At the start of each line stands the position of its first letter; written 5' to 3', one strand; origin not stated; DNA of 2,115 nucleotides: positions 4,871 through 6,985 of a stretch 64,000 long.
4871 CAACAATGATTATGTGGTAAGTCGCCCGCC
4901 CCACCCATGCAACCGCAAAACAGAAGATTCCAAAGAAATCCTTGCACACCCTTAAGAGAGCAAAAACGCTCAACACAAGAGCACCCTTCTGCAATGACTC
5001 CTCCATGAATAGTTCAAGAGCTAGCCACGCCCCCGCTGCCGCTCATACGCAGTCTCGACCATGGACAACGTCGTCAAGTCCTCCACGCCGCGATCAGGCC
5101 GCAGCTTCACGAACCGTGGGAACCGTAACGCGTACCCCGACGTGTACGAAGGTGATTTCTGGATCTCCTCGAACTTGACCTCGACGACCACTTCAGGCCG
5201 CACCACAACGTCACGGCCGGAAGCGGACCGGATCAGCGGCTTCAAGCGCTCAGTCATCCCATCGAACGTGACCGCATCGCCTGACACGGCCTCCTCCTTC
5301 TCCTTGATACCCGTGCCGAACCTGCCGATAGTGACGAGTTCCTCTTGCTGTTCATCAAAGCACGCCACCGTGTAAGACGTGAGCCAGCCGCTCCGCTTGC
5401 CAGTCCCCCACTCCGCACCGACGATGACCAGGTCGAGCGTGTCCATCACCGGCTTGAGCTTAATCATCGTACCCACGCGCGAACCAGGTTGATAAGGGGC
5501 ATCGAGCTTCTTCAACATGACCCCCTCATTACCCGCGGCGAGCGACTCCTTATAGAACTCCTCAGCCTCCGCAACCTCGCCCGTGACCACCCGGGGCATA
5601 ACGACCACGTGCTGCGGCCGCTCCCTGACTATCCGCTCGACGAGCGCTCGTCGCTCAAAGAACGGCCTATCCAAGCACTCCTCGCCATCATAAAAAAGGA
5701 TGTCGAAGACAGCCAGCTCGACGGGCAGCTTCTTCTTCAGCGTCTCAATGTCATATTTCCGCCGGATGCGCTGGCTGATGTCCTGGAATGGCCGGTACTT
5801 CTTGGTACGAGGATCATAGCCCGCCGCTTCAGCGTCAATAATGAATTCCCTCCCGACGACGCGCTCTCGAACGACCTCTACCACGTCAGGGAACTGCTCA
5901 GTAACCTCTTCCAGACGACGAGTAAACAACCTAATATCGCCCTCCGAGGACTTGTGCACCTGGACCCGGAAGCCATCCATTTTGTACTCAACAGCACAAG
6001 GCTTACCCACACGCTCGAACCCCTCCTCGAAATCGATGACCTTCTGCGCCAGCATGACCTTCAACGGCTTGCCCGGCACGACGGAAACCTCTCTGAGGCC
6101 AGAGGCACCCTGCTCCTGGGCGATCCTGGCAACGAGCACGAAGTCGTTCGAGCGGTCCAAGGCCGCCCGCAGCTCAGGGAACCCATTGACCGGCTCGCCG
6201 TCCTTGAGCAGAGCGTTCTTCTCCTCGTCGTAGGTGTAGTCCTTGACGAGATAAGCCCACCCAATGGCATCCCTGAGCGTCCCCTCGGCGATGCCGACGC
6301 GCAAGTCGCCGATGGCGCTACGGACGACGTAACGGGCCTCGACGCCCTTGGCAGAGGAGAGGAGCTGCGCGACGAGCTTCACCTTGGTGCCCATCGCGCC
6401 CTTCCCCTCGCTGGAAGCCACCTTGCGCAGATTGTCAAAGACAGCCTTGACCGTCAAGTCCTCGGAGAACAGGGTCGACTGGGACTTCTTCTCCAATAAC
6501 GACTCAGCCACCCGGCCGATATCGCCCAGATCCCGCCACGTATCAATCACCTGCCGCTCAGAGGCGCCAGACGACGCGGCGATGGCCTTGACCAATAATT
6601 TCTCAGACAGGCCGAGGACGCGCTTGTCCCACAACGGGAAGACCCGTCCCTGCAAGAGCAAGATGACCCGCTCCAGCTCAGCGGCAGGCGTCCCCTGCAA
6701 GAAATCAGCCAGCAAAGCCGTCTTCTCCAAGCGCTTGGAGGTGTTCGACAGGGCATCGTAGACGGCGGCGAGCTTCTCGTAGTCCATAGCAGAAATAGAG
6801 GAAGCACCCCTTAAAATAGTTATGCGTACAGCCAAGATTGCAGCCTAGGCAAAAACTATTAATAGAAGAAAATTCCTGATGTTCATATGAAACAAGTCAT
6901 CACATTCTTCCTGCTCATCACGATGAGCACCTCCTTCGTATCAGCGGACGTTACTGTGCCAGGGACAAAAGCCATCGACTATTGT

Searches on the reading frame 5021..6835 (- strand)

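Call 72: search_protein_families(library=ncbifam, proteins=[window:5021-6835:-], max_evalue=1e-10)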
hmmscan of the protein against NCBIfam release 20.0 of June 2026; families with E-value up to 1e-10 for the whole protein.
window:5021-6835:- (604 aa): 13 families
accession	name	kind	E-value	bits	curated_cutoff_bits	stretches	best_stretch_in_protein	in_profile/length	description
NF041331.1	LigA_Halo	equivalog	1.1e-126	423.6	830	1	17-595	1-549/552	ATP-dependent DNA ligase LigA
TIGR00574.1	dnl1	superfamily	1e-121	407.2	217.8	1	74-598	2-527/527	ATP-dependent DNA ligase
NF002868.0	PRK03180.1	equivalog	6.9e-98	328.5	641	1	19-598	3-507/509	ATP-dependent DNA ligase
NF006701.0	PRK09247.1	equivalog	4.6e-68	230.5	543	1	21-598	3-536/540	ATP-dependent DNA ligase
TIGR04120.1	DNA_lig_bact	equivalog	1.1e-60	206.1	400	1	21-594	2-523/526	cisplatin damage response ATP-dependent DNA ligase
NF007210.0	PRK09632.1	equivalog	1.7e-38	132.4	989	1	258-588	478-778/781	ATP-dependent DNA ligase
TIGR02779.1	NHEJ_ligase_lig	equivalog_domain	5.8e-37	127.5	227.75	1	281-587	17-300/302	non-homologous end-joining DNA ligase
TIGR02776.1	NHEJ_ligase_prk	equivalog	1.5e-32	113.3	373.2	1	281-595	8-300/587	DNA ligase D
NF006078.0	PRK08224.1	equivalog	4.4e-31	108.1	296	1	257-588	8-330/350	ATP-dependent DNA ligase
NF004628.0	PRK05972.1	subfamily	6.1e-24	84.2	895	1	280-589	261-547/870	ATP-dependent DNA ligase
NF005796.0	PRK07636.1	subfamily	5e-17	62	337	1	282-459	22-183/275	ATP-dependent DNA ligase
NF007211.0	PRK09633.1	equivalog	1.3e-14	53.5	774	1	280-529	18-265/610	DNA ligase D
NF006592.0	PRK09125.1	equivalog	6.5e-12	45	200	1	350-515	98-248/283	DNA ligase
